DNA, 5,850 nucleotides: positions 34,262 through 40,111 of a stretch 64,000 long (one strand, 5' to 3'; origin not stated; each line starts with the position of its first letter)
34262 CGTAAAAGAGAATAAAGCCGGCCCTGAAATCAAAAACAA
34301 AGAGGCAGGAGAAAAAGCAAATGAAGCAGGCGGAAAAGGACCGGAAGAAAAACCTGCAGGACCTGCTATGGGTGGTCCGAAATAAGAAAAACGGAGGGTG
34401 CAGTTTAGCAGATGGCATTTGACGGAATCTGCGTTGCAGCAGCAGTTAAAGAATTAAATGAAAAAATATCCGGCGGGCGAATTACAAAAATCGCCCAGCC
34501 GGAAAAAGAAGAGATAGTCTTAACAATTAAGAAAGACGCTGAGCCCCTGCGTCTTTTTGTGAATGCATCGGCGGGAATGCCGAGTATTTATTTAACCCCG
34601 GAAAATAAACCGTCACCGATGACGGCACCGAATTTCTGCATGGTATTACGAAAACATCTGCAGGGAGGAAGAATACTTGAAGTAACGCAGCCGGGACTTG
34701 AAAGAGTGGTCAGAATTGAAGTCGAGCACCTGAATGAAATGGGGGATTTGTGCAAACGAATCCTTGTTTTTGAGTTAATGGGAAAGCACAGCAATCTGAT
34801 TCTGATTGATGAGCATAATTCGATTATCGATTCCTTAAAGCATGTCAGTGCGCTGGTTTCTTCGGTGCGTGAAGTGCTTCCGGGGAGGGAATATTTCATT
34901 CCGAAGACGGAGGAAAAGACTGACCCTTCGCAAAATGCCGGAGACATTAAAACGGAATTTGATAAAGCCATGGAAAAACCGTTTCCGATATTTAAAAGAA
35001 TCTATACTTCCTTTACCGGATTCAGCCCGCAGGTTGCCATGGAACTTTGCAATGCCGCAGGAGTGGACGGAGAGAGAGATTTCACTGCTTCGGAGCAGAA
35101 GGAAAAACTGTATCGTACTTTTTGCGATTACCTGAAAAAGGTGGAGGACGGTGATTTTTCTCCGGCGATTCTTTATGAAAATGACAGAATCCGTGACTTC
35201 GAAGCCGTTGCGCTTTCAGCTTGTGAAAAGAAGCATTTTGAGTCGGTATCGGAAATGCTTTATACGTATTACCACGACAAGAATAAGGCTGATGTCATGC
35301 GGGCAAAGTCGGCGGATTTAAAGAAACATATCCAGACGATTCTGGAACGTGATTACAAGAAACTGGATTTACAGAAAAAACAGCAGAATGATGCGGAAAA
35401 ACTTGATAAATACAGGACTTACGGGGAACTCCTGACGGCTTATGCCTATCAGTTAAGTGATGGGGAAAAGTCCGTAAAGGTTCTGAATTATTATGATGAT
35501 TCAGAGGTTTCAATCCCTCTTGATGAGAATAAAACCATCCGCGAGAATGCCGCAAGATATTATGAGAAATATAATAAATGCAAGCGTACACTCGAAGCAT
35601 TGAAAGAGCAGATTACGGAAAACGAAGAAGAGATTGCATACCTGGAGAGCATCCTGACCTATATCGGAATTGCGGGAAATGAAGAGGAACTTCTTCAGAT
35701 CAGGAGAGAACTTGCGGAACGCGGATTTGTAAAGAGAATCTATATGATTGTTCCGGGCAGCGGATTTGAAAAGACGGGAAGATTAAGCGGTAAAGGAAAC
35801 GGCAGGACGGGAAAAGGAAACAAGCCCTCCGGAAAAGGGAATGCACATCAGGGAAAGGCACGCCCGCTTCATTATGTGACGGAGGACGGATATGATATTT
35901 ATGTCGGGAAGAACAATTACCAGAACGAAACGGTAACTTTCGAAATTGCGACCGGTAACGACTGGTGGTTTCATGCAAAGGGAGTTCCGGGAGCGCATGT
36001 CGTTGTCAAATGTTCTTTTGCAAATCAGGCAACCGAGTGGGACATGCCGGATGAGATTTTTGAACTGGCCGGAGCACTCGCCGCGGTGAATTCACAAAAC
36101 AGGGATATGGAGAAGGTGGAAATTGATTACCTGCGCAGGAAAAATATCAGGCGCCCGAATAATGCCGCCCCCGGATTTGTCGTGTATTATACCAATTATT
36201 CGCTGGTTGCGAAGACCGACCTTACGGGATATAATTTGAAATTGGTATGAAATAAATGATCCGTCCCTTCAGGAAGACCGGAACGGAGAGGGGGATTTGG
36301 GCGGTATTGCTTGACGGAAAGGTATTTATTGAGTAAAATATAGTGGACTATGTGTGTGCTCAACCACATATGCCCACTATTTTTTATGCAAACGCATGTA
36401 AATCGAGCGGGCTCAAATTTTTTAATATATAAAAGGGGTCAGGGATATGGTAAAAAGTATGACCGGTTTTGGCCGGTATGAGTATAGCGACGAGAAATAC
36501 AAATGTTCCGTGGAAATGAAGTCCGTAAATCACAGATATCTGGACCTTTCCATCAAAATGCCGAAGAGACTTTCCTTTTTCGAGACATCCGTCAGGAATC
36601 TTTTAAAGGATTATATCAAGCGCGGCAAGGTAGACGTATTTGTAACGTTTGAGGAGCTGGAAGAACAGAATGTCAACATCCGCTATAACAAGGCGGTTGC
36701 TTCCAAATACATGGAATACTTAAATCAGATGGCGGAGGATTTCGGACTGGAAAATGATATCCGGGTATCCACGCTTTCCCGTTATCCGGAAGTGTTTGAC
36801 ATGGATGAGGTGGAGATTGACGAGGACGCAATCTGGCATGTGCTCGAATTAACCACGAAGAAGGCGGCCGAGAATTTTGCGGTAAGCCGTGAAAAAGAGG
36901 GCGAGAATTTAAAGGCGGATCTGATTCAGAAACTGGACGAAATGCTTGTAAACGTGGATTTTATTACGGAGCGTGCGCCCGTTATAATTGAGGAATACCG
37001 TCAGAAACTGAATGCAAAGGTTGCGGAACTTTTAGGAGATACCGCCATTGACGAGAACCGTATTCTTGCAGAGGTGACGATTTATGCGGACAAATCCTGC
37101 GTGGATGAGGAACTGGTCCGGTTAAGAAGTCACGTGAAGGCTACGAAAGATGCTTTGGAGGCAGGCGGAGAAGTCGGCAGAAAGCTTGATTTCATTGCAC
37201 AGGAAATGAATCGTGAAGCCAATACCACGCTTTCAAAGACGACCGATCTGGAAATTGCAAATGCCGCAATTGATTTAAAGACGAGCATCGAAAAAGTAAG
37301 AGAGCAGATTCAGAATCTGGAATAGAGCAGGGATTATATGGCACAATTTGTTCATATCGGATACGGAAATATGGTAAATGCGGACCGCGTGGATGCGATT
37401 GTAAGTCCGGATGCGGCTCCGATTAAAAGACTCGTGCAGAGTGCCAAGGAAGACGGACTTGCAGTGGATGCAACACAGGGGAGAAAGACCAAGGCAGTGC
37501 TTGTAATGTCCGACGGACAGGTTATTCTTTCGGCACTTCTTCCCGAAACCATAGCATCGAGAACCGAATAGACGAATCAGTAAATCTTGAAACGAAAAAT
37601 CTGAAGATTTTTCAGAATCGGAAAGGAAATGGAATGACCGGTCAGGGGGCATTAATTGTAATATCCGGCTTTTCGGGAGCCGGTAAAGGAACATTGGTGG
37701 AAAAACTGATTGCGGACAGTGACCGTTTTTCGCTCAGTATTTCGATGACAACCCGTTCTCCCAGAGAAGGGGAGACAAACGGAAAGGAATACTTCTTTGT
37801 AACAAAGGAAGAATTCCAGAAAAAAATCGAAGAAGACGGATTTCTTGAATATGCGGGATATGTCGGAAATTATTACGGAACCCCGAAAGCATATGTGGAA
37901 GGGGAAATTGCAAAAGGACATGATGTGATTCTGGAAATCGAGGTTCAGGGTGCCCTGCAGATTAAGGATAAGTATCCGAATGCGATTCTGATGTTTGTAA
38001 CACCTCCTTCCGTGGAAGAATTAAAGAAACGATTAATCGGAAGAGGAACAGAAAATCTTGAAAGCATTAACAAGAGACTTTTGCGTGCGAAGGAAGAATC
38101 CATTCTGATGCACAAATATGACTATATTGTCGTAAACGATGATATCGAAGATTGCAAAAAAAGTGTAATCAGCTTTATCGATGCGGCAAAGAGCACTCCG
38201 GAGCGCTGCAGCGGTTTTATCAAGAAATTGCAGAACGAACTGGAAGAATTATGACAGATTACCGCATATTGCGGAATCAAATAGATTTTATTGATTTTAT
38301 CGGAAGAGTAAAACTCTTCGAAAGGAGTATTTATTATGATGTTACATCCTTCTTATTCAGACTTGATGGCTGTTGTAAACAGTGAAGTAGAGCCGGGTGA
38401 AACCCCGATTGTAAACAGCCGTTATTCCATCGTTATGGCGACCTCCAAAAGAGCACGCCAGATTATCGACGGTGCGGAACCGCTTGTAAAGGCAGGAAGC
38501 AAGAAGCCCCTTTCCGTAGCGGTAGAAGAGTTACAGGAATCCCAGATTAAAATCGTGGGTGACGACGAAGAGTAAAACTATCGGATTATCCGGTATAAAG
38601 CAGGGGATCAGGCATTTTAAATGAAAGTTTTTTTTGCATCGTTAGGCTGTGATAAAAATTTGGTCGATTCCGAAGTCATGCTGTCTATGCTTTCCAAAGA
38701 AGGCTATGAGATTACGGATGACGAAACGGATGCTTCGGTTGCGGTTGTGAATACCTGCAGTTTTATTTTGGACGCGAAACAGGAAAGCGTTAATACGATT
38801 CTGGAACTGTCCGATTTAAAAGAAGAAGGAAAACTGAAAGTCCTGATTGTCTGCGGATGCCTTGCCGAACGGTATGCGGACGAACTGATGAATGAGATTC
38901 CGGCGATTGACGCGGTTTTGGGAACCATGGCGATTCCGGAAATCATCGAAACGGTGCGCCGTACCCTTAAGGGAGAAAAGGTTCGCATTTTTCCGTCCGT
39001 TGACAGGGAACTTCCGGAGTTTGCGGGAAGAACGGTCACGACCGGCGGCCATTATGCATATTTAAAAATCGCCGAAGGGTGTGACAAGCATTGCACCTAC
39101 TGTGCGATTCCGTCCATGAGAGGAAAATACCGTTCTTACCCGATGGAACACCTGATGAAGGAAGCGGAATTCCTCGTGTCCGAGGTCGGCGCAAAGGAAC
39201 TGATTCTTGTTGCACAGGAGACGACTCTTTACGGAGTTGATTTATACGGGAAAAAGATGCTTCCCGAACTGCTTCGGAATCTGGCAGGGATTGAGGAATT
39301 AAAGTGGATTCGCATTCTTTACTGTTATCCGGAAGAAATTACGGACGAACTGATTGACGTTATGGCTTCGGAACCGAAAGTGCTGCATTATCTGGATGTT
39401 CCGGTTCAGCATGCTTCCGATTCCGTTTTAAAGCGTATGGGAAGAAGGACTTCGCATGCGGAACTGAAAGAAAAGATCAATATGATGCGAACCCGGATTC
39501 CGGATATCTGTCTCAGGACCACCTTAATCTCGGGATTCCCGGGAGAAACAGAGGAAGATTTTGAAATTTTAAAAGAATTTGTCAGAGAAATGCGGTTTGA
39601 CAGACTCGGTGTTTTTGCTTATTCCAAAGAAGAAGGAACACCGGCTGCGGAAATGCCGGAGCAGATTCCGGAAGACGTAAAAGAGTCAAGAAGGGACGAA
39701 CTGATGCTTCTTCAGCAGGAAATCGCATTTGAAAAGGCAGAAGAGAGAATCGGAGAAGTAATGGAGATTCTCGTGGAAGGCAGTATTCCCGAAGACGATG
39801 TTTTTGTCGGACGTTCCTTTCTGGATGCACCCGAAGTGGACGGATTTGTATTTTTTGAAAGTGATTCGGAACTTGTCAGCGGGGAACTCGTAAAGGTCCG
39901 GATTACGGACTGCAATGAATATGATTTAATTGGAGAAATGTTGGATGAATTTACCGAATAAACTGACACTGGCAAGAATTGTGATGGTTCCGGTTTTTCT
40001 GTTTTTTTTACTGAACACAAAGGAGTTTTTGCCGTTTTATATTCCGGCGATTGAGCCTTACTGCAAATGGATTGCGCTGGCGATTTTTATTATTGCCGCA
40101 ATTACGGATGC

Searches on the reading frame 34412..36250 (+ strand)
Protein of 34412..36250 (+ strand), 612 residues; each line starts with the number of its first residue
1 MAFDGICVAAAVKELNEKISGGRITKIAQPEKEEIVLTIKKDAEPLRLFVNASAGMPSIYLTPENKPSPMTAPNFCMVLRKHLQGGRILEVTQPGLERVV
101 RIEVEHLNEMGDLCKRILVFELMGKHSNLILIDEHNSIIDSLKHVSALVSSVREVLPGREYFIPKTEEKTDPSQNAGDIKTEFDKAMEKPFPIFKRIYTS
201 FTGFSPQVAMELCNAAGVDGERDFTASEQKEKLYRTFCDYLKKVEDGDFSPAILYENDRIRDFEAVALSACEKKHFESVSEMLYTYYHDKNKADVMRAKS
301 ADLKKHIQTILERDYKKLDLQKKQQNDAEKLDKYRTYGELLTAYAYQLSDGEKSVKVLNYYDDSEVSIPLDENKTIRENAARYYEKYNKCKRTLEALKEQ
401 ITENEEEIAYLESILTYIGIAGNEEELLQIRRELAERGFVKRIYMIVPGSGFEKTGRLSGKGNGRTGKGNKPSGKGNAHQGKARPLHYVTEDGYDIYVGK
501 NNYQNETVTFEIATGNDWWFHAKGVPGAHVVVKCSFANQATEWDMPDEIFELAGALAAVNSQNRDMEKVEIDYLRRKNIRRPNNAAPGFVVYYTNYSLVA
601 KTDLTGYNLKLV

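Call 10: search_protein_families(library=pfam, proteins=[window:34412-36250:+])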
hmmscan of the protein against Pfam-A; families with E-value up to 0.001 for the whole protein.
window:34412-36250:+ (612 aa): 2 families
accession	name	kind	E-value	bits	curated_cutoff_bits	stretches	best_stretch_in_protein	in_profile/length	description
PF05833.16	NFACT_N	-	1.5e-144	482.7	31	1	4-442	1-445/456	NFACT N-terminal and middle domains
PF05670.18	NFACT-R_1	-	1e-12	49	29.8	1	487-584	4-98/112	NFACT protein RNA binding domain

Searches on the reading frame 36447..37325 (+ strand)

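Call 10: search_protein_families(library=pfam, proteins=[window:36447-37325:+])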
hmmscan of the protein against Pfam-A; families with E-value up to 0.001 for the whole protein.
window:36447-37325:+ (292 aa): 2 families
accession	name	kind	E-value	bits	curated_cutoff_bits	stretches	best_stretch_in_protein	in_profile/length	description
PF03755.18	YicC-like_N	-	1.6e-52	178.5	25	1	2-156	1-155/156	Endoribonuclease YicC-like, N-terminal region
PF08340.16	YicC-like_C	-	8.7e-44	148.9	27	1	173-292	1-120/120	Endoribonuclease YicC-like, C-terminal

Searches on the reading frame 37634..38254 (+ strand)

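Call 10: search_protein_families(library=pfam, proteins=[window:37634-38254:+])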
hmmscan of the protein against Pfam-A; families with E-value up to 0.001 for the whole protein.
window:37634-38254:+ (206 aa): 1 family
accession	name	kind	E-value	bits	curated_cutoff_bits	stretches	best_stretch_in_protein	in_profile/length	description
PF00625.27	Guanylate_kin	-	1.5e-50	171.9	25.2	1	6-184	3-181/182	Guanylate kinase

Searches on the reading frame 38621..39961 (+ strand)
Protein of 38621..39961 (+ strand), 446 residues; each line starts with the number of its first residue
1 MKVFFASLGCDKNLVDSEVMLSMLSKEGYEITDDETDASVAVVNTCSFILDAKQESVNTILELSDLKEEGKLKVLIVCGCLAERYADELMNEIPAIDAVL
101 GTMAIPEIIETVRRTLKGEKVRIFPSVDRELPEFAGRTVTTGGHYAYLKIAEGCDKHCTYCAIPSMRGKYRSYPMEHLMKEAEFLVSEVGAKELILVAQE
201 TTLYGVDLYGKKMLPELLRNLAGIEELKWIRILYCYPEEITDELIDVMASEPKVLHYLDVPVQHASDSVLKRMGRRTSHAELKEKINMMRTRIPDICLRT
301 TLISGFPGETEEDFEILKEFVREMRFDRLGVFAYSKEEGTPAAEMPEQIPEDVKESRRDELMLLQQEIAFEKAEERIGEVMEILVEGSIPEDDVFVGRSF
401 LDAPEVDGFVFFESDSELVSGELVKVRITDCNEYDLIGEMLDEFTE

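Call 10: search_protein_families(library=pfam, proteins=[window:38621-39961:+])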
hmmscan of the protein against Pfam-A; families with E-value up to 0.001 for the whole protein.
window:38621-39961:+ (446 aa): 4 families
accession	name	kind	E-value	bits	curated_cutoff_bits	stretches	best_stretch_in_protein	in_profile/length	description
PF00919.26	UPF0004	-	6.6e-29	100.3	27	1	2-101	1-98/98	Uncharacterized protein family UPF0004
PF04055.27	Radical_SAM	-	4.7e-24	85.9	29.5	1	150-320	3-165/166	Radical SAM superfamily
PF18693.7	TRAM_2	-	1.3e-21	77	27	1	377-440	1-62/63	TRAM domain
PF01938.26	TRAM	-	0.00025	21.3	21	0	376-441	3-61/61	TRAM domain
